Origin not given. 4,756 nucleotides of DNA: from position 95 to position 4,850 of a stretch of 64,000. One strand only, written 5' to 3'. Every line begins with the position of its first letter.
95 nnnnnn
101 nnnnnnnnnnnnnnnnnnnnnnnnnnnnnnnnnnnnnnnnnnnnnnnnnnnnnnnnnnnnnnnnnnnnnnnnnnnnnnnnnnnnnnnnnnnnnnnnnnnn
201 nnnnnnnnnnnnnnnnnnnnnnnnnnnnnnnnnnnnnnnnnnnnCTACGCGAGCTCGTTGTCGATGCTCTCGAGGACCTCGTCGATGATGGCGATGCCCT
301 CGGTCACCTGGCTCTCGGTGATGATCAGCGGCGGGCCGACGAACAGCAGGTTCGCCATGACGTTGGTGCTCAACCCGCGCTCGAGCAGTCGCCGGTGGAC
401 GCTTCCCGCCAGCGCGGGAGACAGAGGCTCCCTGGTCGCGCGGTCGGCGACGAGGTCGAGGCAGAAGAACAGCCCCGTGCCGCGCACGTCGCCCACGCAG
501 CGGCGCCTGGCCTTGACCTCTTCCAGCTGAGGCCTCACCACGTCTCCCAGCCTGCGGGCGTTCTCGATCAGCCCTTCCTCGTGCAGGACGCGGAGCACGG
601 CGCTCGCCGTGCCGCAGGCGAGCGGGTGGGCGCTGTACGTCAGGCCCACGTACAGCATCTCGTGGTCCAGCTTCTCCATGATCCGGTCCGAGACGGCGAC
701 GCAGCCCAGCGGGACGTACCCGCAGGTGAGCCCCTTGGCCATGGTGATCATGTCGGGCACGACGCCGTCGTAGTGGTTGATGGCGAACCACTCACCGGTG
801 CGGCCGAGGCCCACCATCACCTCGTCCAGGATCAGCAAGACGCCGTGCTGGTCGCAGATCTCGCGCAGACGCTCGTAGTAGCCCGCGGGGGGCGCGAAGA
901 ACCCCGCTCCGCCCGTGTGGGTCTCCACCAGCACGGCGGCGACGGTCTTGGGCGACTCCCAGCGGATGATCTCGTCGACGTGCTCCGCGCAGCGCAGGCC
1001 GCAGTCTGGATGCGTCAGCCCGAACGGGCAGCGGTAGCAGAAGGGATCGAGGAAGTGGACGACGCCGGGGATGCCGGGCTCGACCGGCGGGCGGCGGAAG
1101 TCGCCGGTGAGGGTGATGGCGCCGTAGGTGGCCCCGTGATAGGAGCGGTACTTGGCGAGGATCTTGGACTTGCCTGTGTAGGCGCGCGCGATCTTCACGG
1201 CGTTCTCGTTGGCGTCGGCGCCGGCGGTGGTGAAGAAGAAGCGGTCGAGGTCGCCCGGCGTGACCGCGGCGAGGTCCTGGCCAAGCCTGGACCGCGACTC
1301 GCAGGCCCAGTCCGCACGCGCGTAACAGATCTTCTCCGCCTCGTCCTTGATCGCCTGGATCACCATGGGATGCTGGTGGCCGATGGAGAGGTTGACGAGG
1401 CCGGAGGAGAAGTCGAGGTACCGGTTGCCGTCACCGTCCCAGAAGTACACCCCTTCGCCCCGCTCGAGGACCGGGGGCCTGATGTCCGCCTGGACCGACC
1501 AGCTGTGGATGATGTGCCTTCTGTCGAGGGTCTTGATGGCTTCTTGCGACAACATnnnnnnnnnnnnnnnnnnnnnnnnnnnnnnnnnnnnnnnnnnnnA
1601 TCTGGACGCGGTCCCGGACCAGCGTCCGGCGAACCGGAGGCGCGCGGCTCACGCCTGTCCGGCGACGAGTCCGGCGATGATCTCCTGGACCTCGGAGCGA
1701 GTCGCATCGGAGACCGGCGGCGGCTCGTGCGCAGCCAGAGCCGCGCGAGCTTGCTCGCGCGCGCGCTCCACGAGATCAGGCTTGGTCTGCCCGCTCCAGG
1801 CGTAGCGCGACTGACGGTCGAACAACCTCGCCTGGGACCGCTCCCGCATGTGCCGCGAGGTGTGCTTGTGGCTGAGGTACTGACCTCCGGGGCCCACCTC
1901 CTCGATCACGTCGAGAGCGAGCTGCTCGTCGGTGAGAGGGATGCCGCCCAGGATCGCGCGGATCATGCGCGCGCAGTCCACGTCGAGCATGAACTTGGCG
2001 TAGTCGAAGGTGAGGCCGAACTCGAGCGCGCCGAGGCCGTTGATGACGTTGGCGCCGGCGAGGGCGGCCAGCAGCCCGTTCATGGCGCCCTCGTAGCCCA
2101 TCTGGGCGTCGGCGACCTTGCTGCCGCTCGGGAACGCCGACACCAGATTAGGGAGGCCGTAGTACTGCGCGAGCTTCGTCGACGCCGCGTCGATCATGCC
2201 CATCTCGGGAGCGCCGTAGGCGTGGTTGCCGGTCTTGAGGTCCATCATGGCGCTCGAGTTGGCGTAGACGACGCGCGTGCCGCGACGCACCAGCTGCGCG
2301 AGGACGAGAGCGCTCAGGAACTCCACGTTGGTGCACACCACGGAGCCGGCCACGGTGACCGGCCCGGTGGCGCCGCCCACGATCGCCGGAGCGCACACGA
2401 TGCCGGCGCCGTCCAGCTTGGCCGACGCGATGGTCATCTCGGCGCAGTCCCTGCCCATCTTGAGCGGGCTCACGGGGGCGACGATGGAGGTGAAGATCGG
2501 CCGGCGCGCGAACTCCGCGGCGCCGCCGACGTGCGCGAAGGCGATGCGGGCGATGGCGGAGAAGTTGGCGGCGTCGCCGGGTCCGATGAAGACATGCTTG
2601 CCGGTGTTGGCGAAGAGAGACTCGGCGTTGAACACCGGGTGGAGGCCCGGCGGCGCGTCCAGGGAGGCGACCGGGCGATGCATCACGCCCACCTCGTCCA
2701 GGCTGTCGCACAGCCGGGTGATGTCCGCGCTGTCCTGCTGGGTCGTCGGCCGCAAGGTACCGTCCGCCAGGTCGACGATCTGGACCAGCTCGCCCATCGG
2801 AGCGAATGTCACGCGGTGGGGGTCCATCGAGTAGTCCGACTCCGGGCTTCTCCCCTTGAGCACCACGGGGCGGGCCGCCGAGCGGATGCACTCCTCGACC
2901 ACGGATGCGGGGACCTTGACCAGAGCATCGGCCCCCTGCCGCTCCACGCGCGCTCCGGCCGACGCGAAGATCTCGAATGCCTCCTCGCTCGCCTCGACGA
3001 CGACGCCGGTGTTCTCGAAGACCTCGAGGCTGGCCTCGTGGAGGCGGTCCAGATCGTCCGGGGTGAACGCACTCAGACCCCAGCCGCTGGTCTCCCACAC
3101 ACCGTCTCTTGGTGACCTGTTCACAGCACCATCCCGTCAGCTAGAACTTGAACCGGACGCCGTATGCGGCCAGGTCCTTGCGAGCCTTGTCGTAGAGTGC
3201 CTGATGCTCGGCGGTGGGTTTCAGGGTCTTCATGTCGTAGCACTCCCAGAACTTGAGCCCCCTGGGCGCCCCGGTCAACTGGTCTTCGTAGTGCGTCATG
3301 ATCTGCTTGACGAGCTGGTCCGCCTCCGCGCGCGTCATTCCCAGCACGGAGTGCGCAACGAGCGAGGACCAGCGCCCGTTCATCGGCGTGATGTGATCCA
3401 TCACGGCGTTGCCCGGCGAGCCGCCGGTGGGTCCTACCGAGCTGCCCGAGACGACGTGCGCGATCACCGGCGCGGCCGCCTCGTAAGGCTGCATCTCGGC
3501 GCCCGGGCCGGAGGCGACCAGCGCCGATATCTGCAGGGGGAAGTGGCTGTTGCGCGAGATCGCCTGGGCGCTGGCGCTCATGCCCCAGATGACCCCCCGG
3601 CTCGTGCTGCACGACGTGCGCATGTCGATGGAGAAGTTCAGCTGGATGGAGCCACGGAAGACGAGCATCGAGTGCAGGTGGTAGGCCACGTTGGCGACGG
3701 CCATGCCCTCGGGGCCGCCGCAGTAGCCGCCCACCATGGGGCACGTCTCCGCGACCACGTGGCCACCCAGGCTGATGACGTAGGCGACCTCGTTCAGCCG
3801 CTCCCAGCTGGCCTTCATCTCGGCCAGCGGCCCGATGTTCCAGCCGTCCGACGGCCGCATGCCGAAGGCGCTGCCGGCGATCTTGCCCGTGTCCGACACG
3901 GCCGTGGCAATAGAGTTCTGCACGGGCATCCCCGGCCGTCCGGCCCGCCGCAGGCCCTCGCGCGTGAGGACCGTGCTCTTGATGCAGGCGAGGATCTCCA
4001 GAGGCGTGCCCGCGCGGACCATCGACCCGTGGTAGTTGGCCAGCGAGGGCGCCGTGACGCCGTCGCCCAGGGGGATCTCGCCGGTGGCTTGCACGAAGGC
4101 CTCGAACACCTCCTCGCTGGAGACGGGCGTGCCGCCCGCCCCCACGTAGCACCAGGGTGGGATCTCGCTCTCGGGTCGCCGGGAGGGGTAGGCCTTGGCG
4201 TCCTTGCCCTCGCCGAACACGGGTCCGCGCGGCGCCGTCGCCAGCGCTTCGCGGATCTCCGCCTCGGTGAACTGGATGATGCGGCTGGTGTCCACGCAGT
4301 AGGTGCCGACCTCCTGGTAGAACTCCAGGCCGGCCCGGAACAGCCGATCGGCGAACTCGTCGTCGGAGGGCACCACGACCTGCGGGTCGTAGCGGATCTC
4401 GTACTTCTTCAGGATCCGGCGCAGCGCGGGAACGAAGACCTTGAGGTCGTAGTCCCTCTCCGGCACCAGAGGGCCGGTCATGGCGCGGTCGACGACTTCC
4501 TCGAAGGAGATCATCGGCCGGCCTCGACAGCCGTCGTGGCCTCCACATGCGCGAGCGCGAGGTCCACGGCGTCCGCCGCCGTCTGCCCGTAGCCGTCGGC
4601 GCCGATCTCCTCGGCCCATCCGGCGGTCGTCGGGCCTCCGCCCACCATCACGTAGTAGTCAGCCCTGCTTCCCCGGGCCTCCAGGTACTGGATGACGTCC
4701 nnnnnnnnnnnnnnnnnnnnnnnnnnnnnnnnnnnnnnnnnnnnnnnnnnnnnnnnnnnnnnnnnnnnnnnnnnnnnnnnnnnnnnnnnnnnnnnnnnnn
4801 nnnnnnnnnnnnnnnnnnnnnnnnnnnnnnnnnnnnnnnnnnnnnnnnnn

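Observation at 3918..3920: Gln codon CAG sits where MtmB carries the pyrrolysine UAG codon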

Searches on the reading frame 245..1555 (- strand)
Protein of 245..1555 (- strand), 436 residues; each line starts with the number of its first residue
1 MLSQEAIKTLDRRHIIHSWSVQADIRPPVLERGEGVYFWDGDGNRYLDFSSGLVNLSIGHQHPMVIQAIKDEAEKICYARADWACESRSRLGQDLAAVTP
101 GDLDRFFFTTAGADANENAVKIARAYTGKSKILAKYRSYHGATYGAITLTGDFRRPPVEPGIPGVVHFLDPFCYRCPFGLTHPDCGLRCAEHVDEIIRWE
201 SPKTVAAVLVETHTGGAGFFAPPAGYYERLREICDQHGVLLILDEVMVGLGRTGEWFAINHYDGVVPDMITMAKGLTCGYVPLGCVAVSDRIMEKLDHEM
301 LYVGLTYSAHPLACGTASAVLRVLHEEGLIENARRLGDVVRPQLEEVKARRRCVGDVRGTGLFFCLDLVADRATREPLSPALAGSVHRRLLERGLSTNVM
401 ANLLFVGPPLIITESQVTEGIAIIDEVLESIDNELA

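Call 4: search_protein_families(library=pfam, proteins=[window:245-1555:-])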
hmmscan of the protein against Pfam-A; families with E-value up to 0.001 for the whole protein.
window:245-1555:- (436 aa): 1 family
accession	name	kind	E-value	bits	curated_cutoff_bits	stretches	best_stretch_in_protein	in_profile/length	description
PF00202.27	Aminotran_3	-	3.4e-90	303.1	30.5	1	28-428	11-403/403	Aminotransferase class-III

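Call 28: search_protein_families(library=ncbifam, proteins=[window:245-1555:-], max_evalue=0.00001)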
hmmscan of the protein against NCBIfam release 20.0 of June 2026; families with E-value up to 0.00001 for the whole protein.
window:245-1555:- (436 aa): 69 families (the best 25 are shown)
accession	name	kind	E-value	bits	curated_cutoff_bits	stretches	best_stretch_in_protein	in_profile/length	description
NF004718.0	PRK06062.1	subfamily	6.8e-161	535.8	472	1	4-434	16-452/454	hypothetical protein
NF005102.0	PRK06541.1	equivalog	2e-103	346.4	574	1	9-432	14-457/460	aspartate aminotransferase family protein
NF006228.0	PRK08360.1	equivalog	1.3e-98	330.6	608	1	12-433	9-429/443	aspartate aminotransferase family protein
NF004426.0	PRK05769.1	equivalog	6.9e-96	321.7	552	1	8-430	19-439/441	acetyl ornithine aminotransferase family protein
NF005993.0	PRK08117.1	subfamily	6.7e-95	318.2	574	1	26-432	25-431/433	aspartate aminotransferase family protein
NF005683.0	PRK07481.1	subfamily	4.5e-94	316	575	1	10-432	9-451/453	hypothetical protein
NF005375.0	PRK06917.1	equivalog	5.8e-93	312.1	535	1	27-433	15-441/448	aspartate aminotransferase family protein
NF005812.0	PRK07678.1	subfamily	7.2e-92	308.4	488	1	5-431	8-450/451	aminotransferase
NF005447.0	PRK07036.1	equivalog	7.5e-91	305.1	618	1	4-435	10-459/468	aminotransferase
NF005685.0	PRK07483.1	equivalog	1.1e-89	301.4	485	1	25-433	11-437/444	aspartate aminotransferase family protein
NF049939.1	HyAminethphonNHLyPbfA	equivalog_domain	3.2e-89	299.4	525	1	29-430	46-441/442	(R)-1-hydroxy-2-aminoethylphosphonate ammonia-lyase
NF005682.0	PRK07480.1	subfamily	1.4e-88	297.6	510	1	4-434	10-455/459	aminotransferase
NF004767.0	PRK06105.1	subfamily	5.4e-84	282.3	517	1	5-434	6-453/460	aminotransferase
NF004755.0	PRK06082.1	equivalog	1.7e-82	277.3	467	1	29-432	57-453/459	aspartate aminotransferase family protein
NF045634.1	LeuMetRace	equivalog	2.8e-82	276.7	800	1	10-432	7-428/432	leucine/methionine racemase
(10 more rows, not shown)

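Call 40: search_solved_structures(query=window:245-1555:-, max_evalue=1e-40)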
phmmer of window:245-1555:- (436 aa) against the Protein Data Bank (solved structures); distinct sequences matched with E-value up to 1e-40: 116 (the best 60 are shown).
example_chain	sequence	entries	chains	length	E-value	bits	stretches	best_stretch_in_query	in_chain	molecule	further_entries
6jix_B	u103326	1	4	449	3.9e-103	348.7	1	3-435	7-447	taurine:2-oxoglutarate aminotransferase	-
6io1_A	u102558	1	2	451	4.8e-78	266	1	26-422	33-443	Aminotransferase, class III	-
6s54_A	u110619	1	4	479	4.2e-74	253.1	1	19-427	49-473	Aspartate aminotransferase family protein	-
6fyq_A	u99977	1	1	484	3.1e-72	246.9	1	6-434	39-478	amine transaminase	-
7vno_A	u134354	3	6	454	2.4e-71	244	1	29-431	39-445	454aa long hypothetical 4-aminobutyrate aminotransferase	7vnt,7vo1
9qc2_A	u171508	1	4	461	4.9e-71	243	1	26-424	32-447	Aspartate aminotransferase family protein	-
9gh9_A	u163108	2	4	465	2.3e-70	240.8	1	26-424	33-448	Aspartate aminotransferase family protein | Streptomyces aminotransferase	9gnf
9qgh_A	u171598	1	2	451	2.5e-70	240.6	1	26-423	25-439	Aspartate aminotransferase family protein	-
5lh9_A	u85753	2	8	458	1e-67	232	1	27-417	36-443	OMEGA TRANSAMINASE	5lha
3n5m_A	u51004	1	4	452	1.3e-66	228.4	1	11-428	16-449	Adenosylmethionine-8-amino-7-oxononanoate aminotransferase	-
1z3z_A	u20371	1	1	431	5.9e-66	226.2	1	23-429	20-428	dialkylglycine decarboxylase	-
1dka_A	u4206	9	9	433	6.2e-66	226.2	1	22-429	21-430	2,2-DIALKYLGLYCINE DECARBOXYLASE (PYRUVATE) | 2,2-Dialkylglycine decarboxylase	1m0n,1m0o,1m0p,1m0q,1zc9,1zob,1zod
1dgd_A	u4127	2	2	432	1.7e-65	224.7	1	22-429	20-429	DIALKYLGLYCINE DECARBOXYLASE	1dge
1d7r_A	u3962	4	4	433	2.1e-65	224.4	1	23-429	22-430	PROTEIN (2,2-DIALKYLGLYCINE DECARBOXYLASE (PYRUVATE))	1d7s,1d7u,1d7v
9wrf_A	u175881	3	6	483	2.9e-65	224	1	25-429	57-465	Broad substrate specificity amino-acid racemase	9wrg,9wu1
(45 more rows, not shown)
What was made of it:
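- Substrate hint: the aminotransferase's best solved relative is taurine:2-oxoglutarate aminotransferase, 349 bits against 266 for the next (call 40).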

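Call 42: search_solved_structures(query=window:245-1555:-, max_evalue=1e-90, show_alignments=1)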
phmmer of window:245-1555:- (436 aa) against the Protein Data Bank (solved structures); distinct sequences matched with E-value up to 1e-90: 1.
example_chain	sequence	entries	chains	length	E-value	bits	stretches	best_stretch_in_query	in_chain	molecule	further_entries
6jix_B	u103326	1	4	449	3.9e-103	348.7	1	3-435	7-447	taurine:2-oxoglutarate aminotransferase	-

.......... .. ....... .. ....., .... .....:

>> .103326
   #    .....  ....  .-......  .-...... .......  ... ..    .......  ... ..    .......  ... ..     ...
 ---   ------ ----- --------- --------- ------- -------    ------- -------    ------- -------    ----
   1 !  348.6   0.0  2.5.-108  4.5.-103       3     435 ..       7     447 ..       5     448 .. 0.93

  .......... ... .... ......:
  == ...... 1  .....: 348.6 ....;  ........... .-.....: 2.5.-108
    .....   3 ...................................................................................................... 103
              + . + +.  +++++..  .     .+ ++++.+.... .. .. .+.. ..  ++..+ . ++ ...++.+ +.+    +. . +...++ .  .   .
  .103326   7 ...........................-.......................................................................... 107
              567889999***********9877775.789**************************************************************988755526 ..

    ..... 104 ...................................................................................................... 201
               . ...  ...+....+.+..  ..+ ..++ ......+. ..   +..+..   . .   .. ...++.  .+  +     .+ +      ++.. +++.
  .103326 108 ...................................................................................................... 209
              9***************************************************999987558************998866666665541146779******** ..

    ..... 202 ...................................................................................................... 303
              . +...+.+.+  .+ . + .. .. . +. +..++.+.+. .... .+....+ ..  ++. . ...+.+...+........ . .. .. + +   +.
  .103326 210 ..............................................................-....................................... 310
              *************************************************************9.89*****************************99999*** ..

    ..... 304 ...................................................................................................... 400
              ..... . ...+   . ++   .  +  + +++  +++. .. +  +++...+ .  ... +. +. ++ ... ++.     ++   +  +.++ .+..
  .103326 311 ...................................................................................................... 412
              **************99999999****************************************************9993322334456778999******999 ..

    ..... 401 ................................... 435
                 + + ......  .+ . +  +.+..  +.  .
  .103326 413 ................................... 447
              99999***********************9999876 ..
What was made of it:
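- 245..1555 (-): Class-III (omega) aminotransferase, last operon gene inside the window. The best solved relative is taurine:2-oxoglutarate aminotransferase 6JIX. calls 4, 28, 40, 42
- The aminotransferase is only about 45% identical to the taurine enzyme (my reading of the call 42 alignment).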

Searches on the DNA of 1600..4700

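Call 65: search_rna_families(source=window, start=1600, end=4700, threshold=evalue, max_evalue=1, show_alignments=3)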
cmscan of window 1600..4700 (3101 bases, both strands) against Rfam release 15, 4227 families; matches with E-value up to 1: 2.
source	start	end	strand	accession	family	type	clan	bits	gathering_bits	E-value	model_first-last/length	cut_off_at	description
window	2032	2131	-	RF02510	PYLIS_3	Cis-reg;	-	43.3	38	6.5e-07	1-100/100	no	Pyrrolysine insertion sequence mttB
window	2666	2717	+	RF01779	AS1726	Gene;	-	24.8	50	0.53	1-78/78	no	AS1726 sRNA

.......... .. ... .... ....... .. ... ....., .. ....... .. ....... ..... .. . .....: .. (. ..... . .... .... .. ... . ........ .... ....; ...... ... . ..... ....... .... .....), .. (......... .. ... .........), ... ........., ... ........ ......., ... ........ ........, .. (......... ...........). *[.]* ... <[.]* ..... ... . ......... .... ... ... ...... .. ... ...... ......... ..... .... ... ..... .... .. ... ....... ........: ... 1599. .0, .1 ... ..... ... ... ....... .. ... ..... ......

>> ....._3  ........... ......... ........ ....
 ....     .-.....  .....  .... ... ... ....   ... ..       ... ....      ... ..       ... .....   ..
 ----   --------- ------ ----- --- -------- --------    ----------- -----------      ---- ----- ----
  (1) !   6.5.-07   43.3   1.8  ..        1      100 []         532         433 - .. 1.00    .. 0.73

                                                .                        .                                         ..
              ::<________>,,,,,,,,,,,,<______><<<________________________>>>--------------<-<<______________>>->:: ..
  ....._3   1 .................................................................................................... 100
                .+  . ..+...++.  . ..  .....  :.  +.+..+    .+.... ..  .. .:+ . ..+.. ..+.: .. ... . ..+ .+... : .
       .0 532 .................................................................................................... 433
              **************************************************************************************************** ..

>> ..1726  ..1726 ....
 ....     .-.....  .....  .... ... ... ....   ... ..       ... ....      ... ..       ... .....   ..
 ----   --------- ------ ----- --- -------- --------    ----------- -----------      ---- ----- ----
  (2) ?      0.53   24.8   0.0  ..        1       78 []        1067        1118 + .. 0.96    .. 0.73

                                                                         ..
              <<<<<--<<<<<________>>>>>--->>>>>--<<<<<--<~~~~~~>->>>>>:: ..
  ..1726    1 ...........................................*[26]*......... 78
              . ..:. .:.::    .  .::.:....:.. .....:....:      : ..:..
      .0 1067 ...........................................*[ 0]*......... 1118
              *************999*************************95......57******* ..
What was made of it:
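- No PYLIS family matches the MtmB-like gene at E <= 1 (call 65).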
